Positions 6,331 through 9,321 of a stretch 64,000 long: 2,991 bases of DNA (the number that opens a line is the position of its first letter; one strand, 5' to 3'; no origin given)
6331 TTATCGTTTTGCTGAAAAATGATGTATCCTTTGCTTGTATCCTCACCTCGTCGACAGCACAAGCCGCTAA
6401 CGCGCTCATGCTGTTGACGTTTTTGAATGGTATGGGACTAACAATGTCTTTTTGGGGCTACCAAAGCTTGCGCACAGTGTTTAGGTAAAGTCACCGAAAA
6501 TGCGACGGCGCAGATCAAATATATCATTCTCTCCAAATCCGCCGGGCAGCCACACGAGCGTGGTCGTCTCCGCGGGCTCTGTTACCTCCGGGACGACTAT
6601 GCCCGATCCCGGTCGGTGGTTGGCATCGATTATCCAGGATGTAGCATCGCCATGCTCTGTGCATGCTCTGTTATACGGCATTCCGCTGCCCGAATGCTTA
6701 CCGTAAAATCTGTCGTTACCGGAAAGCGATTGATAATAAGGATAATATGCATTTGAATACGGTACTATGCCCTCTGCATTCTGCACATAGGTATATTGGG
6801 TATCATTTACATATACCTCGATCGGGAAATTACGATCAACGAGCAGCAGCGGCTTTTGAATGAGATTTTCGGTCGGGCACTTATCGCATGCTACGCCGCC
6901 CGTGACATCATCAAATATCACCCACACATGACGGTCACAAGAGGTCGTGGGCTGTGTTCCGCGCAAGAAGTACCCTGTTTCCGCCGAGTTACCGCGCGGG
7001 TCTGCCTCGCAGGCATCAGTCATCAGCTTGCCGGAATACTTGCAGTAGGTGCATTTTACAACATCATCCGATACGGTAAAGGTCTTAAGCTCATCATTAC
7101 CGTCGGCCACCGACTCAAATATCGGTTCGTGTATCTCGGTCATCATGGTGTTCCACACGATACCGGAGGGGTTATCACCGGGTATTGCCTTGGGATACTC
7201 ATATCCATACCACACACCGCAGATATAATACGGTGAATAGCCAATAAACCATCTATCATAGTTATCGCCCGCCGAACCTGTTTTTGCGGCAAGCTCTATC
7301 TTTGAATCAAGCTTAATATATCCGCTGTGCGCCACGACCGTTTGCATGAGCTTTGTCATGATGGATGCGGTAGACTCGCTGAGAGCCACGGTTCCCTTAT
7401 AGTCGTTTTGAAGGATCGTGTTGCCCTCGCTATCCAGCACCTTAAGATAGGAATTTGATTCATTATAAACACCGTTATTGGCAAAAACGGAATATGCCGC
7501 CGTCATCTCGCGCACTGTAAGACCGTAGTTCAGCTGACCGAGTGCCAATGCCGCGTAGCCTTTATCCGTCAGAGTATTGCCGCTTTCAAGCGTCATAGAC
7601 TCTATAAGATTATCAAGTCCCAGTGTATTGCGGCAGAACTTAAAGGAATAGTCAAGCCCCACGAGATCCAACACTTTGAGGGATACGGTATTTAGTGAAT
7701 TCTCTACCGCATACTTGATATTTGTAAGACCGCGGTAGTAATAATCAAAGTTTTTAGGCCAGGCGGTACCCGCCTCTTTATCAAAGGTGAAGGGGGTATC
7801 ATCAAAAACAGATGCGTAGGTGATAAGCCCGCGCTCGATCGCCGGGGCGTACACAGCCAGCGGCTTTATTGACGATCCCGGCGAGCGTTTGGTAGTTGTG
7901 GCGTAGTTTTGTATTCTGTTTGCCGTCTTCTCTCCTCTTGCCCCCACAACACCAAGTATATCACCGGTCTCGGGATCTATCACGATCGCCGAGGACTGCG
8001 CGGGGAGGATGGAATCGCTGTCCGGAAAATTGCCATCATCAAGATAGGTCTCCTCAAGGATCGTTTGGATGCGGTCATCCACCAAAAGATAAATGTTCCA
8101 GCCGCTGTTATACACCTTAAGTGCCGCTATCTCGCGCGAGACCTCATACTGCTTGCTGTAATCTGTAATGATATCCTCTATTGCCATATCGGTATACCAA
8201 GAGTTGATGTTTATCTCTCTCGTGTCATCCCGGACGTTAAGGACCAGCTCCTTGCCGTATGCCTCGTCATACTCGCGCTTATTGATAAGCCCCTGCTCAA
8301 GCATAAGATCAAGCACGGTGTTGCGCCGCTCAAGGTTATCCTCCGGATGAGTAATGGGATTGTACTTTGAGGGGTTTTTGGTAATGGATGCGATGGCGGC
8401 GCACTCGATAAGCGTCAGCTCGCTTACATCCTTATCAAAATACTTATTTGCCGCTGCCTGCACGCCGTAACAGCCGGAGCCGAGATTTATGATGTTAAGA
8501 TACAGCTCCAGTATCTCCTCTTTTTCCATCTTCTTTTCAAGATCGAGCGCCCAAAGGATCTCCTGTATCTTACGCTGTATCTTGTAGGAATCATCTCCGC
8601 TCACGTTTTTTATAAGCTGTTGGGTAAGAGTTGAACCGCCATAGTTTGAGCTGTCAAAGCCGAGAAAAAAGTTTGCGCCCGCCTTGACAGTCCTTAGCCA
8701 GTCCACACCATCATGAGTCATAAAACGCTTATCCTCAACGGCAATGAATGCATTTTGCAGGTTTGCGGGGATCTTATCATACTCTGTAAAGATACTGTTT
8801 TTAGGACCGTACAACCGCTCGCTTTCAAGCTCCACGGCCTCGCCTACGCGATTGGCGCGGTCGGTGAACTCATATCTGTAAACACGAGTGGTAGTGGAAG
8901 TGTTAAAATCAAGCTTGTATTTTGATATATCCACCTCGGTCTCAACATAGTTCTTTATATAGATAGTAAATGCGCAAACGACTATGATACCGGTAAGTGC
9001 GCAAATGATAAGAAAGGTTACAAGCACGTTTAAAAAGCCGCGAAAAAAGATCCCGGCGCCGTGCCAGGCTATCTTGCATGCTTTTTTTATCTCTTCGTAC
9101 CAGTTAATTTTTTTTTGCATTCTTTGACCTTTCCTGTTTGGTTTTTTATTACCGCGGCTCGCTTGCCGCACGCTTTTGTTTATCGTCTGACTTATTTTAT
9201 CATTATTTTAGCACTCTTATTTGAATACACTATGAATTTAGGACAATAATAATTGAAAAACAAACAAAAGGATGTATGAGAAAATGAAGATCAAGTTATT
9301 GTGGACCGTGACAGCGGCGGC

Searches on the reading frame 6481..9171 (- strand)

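Call 42: search_protein_families(library=pfam, proteins=[window:6481-9171:-], max_evalue=0.00001)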
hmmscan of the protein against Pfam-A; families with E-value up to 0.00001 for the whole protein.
window:6481-9171:- (896 aa): 2 families
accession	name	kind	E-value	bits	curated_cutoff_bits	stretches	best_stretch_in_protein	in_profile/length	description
PF00912.28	Transgly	-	1.3e-57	194.6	27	1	123-290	11-177/178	Transglycosylase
PF00905.27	Transpeptidase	-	1.8e-28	100.1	22.1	1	394-647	2-266/299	Penicillin binding protein transpeptidase domain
